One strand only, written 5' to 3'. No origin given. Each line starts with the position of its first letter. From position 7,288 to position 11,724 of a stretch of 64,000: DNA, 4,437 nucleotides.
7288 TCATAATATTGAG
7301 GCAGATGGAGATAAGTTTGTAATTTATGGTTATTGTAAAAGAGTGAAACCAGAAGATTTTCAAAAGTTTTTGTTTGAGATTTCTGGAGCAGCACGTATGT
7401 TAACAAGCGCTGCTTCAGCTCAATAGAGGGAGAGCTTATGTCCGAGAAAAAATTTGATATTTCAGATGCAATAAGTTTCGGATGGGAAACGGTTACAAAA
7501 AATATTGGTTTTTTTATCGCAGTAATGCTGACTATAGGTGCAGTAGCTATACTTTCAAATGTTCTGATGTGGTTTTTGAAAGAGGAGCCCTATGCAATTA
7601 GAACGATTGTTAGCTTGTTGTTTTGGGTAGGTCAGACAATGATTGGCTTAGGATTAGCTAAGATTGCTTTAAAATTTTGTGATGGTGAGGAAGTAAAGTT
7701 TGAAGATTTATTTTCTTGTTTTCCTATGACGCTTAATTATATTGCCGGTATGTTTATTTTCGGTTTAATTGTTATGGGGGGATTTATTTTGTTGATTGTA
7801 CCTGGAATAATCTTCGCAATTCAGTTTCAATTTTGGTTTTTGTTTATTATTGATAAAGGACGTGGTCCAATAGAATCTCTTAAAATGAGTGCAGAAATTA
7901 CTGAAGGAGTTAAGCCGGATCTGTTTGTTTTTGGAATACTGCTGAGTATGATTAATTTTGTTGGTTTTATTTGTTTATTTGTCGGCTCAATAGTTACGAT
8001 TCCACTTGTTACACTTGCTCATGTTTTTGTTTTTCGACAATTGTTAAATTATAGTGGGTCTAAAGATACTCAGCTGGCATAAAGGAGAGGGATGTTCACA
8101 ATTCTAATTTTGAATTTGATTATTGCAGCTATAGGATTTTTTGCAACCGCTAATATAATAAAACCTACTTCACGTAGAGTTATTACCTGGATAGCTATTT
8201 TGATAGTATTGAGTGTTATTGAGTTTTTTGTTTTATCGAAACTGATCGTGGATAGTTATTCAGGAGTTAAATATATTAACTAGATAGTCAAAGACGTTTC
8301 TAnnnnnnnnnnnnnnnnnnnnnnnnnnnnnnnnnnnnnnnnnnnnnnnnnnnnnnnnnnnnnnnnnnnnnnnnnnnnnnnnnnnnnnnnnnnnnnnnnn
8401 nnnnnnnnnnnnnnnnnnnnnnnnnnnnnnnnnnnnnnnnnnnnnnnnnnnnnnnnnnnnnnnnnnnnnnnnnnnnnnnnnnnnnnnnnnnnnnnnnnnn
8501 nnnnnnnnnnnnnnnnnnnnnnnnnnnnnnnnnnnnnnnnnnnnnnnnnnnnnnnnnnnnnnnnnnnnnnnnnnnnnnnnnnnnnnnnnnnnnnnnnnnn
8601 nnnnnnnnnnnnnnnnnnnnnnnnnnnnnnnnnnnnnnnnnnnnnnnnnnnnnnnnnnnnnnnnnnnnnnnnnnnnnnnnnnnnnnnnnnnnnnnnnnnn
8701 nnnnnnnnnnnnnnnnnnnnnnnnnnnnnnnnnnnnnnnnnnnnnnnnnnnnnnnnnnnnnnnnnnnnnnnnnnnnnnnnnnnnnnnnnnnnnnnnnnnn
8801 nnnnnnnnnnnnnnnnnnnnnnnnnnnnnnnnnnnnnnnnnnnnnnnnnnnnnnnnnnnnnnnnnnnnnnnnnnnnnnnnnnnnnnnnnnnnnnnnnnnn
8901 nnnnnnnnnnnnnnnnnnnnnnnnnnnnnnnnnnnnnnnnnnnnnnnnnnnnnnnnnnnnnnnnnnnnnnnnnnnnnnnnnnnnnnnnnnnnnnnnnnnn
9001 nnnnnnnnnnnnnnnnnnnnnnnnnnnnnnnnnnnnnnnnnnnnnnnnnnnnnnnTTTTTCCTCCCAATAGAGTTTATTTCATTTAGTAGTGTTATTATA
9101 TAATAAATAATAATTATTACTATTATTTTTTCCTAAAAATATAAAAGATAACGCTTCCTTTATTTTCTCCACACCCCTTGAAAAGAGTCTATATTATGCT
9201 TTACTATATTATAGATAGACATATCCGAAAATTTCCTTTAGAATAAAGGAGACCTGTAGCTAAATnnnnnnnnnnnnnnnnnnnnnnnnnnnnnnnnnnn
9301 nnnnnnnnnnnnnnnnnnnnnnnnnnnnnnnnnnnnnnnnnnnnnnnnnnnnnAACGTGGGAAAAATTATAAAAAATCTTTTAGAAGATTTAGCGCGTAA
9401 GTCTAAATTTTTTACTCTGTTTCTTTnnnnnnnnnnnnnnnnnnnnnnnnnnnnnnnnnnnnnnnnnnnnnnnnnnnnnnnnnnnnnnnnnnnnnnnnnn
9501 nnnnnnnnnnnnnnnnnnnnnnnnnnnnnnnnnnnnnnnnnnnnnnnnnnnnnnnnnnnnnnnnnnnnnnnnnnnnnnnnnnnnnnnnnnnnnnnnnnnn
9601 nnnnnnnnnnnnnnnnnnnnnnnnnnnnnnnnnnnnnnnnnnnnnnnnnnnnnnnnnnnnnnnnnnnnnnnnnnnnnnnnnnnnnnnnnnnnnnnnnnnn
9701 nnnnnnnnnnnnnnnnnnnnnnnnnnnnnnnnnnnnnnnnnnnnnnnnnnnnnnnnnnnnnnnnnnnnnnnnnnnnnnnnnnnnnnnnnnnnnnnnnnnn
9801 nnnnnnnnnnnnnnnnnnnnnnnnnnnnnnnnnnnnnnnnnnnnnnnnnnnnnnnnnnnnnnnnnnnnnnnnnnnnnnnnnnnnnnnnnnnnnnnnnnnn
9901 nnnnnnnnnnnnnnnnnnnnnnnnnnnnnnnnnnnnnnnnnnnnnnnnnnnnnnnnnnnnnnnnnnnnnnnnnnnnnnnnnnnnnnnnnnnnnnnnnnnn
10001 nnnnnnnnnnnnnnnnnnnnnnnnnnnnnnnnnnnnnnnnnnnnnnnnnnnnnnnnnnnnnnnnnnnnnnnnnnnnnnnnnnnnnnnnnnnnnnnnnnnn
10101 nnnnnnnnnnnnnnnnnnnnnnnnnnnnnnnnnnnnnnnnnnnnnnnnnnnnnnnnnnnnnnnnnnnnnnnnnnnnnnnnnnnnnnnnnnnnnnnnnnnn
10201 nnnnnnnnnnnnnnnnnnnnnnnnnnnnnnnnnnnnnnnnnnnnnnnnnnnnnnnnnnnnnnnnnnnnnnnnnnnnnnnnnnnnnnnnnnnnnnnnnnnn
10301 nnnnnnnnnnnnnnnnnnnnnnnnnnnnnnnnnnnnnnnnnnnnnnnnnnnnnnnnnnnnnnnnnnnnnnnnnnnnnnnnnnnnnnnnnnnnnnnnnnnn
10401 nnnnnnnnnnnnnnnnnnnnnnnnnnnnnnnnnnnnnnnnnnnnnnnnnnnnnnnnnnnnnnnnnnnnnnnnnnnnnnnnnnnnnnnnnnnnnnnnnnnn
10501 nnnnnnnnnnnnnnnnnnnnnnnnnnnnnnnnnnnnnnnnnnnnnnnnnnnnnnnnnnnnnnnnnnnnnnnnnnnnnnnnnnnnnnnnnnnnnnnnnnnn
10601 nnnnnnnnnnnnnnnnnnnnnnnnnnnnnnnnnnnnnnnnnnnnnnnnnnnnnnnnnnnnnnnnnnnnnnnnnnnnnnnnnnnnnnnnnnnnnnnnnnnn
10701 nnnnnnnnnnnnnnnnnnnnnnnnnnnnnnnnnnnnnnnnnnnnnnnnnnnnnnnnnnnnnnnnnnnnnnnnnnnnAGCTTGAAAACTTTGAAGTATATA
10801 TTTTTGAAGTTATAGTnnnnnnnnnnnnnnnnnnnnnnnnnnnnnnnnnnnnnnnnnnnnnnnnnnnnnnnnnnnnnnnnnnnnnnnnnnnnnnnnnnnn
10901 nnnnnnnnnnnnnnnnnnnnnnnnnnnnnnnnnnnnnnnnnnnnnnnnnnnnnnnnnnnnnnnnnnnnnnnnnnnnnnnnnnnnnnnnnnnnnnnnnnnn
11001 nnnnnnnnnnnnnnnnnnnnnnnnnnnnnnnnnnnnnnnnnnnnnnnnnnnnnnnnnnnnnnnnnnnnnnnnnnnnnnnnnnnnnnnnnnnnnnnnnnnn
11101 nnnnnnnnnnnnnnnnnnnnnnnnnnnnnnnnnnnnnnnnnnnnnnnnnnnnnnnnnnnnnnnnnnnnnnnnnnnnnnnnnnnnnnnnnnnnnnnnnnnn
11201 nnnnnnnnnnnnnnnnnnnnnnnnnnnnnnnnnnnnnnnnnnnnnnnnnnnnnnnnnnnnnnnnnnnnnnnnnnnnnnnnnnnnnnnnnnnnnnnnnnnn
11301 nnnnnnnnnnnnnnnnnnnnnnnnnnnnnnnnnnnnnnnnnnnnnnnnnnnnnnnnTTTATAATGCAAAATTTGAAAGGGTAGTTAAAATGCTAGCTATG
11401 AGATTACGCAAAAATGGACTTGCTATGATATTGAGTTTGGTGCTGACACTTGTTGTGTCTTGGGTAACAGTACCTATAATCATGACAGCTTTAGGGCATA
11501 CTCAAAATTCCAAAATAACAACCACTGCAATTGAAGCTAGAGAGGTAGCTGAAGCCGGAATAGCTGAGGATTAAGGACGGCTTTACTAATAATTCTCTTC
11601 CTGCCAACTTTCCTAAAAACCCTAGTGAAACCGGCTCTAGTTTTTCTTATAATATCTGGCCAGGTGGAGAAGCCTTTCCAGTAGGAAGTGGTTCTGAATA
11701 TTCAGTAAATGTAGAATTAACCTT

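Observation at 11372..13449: Gene-conversion signature: 196-bp near-identical 5' ends on diverged paralogs, with one copy frameshifted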

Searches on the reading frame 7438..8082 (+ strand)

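Call 26: search_protein_families(library=ncbifam, proteins=[window:7438-8082:+], max_evalue=0.01)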
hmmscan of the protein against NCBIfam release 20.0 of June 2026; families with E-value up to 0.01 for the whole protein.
window:7438-8082:+ (214 aa): 1 family
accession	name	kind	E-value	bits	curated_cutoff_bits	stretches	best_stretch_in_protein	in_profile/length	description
NF002774.0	PRK02868.1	equivalog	2.9e-05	23.9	227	1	94-155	122-183/248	YciC family protein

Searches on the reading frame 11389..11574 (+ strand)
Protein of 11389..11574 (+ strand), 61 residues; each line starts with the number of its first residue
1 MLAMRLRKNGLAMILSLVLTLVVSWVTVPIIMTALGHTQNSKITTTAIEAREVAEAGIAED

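Call 7: search_protein_families(library=pfam, proteins=[window:11389-11574:+], max_evalue=0.1)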
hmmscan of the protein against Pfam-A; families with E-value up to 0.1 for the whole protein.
window:11389-11574:+ (61 aa): 2 families
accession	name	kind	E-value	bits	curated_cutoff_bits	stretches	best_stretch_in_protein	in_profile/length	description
PF03818.18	MadM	-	0.0048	16.9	24.8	1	5-47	96-138/249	Malonate/sodium symporter MadM subunit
PF13828.11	DUF4190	-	0.053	13.7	35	1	13-58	6-49/62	Domain of unknown function (DUF4190)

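Call 23: find_encoding_contigs(protein=window:11398-11574:+, flank=6000, max_places=10)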
Protein window:11398-11574:+ (58 aa): 1 contig read that carries it; 1 place shown.
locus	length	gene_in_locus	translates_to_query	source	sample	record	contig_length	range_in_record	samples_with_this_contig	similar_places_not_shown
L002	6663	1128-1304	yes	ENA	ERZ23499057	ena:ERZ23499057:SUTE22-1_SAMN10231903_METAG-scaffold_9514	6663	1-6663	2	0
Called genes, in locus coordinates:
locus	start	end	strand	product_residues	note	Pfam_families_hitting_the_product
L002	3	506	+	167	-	?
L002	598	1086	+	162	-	-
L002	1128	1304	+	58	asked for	-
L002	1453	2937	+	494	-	-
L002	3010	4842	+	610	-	-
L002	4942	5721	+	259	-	PF01012:ETF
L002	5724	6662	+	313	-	?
